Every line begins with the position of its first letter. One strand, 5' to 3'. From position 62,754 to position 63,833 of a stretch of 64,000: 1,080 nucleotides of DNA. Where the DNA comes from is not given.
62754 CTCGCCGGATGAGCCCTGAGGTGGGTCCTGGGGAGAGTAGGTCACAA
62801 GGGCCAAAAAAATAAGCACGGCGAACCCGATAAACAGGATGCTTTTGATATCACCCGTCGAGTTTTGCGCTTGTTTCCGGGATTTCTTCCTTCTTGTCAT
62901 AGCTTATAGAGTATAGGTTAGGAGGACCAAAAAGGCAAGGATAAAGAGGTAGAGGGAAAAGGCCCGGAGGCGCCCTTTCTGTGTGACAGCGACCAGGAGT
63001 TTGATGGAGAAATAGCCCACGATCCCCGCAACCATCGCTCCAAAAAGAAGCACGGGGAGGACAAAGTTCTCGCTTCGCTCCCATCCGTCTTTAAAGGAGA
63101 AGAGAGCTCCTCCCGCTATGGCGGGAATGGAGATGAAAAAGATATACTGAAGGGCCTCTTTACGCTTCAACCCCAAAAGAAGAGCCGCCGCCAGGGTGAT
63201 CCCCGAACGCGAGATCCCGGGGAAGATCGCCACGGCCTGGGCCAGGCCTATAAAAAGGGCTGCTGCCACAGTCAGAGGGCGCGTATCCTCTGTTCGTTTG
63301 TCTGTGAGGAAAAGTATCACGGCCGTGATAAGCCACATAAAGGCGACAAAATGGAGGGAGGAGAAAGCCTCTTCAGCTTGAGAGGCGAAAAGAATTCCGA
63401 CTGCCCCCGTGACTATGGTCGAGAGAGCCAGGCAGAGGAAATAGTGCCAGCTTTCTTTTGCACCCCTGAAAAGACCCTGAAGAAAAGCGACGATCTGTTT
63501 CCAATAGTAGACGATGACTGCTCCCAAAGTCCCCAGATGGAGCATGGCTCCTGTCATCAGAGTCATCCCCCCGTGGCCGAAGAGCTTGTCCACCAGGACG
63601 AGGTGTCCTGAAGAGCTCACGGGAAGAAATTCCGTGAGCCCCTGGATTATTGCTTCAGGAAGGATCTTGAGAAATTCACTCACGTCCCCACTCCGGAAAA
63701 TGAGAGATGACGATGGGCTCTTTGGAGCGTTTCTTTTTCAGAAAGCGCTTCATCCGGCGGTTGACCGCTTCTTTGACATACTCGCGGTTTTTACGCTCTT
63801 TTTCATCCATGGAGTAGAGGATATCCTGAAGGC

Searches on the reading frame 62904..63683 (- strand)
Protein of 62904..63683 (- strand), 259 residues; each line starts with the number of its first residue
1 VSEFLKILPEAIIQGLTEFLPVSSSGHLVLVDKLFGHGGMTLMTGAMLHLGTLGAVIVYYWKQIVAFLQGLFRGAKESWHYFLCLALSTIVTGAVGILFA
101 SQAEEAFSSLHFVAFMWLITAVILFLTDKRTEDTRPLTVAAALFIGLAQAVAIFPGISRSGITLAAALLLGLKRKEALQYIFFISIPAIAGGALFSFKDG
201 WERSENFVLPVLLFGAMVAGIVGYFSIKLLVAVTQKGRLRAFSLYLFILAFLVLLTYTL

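Call 86: search_protein_families(library=pfam, proteins=[window:62904-63683:-], max_evalue=0.01)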
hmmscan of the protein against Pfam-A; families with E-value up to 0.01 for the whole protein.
window:62904-63683:- (259 aa): 2 families
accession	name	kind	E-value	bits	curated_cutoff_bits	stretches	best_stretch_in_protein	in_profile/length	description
PF02673.24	BacA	-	3.1e-67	227.4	33.4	1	11-251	5-256/257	Bacitracin resistance protein BacA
PF01925.25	TauE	-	9.2e-05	22.6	32.6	1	30-250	10-233/237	Sulfite exporter TauE/SafE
